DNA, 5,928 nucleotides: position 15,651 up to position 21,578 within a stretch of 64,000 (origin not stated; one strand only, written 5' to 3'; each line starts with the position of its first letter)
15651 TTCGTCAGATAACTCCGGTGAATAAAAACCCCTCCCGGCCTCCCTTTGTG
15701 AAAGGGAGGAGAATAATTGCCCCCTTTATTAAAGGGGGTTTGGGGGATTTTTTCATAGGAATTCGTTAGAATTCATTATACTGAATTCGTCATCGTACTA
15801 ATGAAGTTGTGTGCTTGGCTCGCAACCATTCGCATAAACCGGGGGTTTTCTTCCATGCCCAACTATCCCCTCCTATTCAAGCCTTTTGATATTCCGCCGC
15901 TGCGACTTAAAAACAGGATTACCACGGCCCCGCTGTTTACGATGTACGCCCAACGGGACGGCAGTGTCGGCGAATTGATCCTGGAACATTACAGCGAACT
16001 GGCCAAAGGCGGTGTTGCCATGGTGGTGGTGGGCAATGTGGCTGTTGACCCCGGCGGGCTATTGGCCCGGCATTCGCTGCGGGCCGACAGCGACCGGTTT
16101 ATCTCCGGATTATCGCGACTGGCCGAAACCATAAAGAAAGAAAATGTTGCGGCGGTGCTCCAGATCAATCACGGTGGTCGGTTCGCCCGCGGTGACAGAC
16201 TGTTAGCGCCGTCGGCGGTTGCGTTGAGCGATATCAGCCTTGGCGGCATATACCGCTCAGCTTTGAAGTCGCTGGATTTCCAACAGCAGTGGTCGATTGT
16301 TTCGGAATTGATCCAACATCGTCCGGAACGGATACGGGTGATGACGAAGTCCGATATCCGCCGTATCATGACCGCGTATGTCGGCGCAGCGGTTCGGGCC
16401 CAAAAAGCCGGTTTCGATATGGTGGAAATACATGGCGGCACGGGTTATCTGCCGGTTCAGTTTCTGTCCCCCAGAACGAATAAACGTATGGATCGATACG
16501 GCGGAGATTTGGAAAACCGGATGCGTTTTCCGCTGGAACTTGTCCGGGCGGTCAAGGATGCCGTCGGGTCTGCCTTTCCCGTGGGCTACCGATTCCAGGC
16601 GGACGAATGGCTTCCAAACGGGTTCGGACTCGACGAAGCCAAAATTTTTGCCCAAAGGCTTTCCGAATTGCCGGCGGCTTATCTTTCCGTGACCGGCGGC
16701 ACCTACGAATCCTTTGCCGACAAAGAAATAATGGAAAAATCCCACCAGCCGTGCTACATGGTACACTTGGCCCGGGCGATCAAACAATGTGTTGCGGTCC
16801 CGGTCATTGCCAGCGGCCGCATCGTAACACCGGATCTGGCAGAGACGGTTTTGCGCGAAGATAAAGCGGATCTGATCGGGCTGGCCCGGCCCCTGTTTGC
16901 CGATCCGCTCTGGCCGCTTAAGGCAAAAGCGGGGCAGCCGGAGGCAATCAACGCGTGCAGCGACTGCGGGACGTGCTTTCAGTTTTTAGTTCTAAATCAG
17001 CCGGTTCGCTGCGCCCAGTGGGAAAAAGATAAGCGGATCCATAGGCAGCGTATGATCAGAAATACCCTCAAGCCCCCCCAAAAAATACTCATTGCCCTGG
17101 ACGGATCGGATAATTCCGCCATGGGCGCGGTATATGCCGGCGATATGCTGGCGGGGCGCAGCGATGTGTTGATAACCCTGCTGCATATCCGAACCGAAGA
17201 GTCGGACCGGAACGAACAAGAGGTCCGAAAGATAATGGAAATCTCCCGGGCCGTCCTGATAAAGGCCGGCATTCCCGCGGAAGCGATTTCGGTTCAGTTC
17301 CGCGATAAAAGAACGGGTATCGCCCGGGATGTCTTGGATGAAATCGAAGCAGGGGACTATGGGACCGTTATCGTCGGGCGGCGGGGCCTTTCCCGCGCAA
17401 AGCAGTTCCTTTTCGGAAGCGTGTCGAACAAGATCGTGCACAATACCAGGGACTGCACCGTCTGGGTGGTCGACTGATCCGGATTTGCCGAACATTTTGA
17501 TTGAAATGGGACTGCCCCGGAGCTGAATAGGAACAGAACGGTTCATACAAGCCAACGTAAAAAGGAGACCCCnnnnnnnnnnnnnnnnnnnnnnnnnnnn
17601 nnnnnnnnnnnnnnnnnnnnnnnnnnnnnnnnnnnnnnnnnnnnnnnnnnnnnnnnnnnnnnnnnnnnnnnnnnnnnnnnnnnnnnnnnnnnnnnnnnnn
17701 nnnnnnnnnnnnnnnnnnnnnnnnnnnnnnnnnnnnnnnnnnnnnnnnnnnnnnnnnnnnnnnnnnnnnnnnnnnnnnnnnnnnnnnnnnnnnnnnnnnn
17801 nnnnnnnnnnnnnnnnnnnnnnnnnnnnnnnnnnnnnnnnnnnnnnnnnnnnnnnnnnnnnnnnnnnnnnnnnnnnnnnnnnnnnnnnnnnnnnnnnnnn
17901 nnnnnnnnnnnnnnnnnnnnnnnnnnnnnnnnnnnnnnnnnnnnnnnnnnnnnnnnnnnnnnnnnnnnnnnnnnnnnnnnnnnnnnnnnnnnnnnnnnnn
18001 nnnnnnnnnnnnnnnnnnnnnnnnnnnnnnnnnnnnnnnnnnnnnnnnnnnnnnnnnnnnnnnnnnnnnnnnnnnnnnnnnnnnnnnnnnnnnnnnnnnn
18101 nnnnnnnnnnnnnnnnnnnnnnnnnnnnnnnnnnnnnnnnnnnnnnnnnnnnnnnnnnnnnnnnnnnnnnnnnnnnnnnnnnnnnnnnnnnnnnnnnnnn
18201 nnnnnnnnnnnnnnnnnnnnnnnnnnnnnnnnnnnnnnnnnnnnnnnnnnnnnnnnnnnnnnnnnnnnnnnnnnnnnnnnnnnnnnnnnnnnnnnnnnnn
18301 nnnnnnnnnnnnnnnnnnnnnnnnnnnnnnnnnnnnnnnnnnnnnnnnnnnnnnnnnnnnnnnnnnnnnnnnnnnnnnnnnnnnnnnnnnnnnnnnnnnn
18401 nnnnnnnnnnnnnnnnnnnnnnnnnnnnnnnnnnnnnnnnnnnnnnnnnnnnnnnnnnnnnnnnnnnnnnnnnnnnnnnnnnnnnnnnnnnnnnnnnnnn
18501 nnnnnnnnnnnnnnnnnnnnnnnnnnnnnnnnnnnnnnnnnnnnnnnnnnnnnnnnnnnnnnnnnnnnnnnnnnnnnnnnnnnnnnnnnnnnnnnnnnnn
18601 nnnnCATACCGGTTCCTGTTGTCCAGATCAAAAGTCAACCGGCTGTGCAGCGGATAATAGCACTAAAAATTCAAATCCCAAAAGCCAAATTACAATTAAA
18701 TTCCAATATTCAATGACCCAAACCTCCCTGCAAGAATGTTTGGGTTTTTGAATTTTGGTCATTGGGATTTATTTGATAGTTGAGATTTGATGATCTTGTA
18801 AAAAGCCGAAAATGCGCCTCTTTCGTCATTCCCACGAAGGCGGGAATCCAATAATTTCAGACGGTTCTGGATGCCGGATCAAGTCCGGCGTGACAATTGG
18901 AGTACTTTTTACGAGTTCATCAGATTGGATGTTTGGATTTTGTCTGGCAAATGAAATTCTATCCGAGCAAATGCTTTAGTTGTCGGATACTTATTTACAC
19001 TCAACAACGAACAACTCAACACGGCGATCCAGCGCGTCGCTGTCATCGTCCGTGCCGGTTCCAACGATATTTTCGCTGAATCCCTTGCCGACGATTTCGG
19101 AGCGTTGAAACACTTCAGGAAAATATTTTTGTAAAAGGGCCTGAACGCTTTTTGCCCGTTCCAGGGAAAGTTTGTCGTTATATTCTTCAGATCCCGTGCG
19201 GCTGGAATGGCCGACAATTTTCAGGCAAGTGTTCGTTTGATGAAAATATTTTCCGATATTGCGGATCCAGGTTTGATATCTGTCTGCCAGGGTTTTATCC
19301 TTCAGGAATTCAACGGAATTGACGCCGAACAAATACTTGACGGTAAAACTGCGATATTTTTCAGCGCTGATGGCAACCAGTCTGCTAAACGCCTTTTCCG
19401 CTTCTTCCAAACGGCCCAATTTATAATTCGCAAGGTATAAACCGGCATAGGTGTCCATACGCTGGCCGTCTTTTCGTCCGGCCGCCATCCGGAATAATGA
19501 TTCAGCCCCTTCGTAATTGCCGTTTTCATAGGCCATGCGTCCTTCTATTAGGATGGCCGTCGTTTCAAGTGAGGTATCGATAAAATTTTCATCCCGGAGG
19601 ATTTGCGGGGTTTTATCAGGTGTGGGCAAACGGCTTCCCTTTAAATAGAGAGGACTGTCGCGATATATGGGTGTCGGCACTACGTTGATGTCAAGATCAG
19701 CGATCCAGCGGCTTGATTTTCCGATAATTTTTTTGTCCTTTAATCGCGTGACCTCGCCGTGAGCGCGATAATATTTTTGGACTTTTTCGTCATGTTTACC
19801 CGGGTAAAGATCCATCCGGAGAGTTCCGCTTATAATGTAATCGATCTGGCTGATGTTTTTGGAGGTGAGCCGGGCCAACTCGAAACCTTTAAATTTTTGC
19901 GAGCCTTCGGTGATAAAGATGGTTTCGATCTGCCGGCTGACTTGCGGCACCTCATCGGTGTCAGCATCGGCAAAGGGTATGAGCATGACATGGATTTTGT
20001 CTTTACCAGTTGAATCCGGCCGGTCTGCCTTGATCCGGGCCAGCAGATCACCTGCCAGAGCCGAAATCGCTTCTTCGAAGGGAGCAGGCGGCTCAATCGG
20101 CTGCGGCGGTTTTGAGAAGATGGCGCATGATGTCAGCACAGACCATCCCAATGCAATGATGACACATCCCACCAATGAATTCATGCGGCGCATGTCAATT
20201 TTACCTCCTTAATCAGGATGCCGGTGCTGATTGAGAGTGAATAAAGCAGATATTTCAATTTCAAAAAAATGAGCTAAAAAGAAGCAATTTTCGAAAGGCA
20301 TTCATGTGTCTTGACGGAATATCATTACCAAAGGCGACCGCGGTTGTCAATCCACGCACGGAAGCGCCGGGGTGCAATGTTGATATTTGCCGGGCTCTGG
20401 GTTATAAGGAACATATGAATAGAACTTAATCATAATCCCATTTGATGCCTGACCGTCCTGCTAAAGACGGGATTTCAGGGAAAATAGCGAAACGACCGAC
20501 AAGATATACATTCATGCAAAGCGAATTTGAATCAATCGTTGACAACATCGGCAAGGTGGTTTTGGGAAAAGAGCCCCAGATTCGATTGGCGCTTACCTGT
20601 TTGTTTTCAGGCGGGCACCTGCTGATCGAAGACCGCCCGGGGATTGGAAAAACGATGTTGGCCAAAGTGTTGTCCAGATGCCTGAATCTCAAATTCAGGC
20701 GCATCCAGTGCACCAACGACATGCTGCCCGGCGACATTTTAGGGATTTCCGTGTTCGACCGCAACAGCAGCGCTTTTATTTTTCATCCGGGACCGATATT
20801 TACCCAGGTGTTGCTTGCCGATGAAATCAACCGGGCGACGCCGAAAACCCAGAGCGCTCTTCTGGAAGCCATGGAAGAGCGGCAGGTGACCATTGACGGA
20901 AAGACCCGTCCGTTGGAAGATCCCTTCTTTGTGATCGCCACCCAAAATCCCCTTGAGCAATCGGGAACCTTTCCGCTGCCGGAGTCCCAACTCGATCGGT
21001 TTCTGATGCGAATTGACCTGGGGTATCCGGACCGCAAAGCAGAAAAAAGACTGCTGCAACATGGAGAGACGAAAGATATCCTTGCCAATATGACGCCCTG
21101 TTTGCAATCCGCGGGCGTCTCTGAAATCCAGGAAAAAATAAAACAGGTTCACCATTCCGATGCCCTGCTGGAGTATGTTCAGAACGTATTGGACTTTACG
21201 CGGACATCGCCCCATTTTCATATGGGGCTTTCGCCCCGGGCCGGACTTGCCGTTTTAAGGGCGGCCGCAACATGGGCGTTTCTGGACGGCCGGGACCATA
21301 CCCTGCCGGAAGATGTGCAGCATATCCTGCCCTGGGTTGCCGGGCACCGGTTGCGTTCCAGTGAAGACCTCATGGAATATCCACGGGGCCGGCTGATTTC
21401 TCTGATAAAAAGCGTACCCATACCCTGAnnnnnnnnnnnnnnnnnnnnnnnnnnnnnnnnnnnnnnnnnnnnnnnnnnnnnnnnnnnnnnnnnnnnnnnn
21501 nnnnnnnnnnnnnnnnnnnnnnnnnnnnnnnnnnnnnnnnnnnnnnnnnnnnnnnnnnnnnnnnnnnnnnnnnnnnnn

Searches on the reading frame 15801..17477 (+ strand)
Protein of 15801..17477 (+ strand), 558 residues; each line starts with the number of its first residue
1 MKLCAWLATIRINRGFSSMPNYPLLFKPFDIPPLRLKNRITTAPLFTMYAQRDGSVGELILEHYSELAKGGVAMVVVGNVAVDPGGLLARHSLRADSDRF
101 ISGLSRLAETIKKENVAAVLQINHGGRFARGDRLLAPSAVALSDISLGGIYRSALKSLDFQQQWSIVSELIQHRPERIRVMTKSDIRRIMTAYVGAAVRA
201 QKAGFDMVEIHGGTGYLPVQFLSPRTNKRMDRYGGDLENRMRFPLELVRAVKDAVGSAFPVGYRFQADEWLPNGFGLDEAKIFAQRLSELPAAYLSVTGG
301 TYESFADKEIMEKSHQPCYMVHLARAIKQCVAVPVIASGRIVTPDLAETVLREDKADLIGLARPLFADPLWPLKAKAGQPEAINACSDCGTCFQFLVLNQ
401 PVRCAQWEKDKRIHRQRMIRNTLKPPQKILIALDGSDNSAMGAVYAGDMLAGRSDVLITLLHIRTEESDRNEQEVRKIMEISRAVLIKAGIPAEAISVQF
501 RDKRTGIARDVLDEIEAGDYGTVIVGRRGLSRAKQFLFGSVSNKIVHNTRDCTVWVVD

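Call 93: search_protein_families(library=pfam, proteins=[window:15801-17477:+], max_evalue=0.00001)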
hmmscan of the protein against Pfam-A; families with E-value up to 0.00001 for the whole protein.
window:15801-17477:+ (558 aa): 2 families
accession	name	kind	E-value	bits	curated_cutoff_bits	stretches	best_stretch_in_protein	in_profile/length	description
PF00724.26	Oxidored_FMN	-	6.9e-72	243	27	1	25-380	2-340/342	NADH:flavin oxidoreductase / NADH oxidase family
PF00582.32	Usp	-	5.3e-14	53.4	24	1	427-557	3-140/141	Universal stress protein family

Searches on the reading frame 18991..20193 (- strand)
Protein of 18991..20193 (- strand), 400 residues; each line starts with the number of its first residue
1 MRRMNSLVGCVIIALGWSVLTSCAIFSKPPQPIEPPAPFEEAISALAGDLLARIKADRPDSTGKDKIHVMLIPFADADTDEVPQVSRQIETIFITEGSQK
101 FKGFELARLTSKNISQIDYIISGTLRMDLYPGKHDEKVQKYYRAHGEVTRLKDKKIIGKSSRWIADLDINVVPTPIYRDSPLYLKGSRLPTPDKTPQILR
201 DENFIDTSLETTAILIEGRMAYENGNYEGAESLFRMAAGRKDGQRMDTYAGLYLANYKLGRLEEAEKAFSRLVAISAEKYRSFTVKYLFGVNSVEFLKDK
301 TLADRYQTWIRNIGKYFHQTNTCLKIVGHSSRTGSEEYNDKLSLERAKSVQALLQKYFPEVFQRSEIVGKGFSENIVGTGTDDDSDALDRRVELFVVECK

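Call 93: search_protein_families(library=pfam, proteins=[window:18991-20193:-], max_evalue=0.00001)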
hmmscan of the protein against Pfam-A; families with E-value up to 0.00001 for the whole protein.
window:18991-20193:- (400 aa): 1 family
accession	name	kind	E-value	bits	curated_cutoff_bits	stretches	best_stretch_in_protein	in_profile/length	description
PF00691.25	OmpA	-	3.1e-10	40.7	27.2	1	301-384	8-93/98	OmpA family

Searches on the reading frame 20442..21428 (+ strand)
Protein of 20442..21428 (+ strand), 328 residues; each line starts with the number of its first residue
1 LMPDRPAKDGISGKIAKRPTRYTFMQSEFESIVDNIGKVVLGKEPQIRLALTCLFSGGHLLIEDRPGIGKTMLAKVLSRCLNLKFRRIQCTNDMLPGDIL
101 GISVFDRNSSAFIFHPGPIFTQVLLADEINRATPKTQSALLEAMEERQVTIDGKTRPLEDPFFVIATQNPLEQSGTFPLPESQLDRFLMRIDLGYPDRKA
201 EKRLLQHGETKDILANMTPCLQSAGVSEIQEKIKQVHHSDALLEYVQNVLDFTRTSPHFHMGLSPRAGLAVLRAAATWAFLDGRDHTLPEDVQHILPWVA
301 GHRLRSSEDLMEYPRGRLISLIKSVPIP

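Call 93: search_protein_families(library=pfam, proteins=[window:20442-21428:+], max_evalue=0.00001)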
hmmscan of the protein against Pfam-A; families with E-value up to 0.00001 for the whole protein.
window:20442-21428:+ (328 aa): 5 families
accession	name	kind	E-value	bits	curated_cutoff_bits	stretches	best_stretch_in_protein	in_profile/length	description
PF07726.17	AAA_3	-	1.3e-62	209.9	27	1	59-189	1-131/131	ATPase family associated with various cellular activities (AAA)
PF17863.7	AAA_lid_2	-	4.7e-18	65.1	22.7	1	253-306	3-56/74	AAA lid domain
PF07728.20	AAA_5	-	3.6e-14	53.4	22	1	61-187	3-139/139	AAA domain (dynein-related subfamily)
PF00004.35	AAA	-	1.4e-06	29.2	21.2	1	65-171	6-111/131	ATPase family associated with various cellular activities (AAA)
PF20030.5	bpMoxR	-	5.1e-06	26.1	27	0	30-213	4-186/205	MoxR domain in the MoxR-vWA-beta-propeller ternary systems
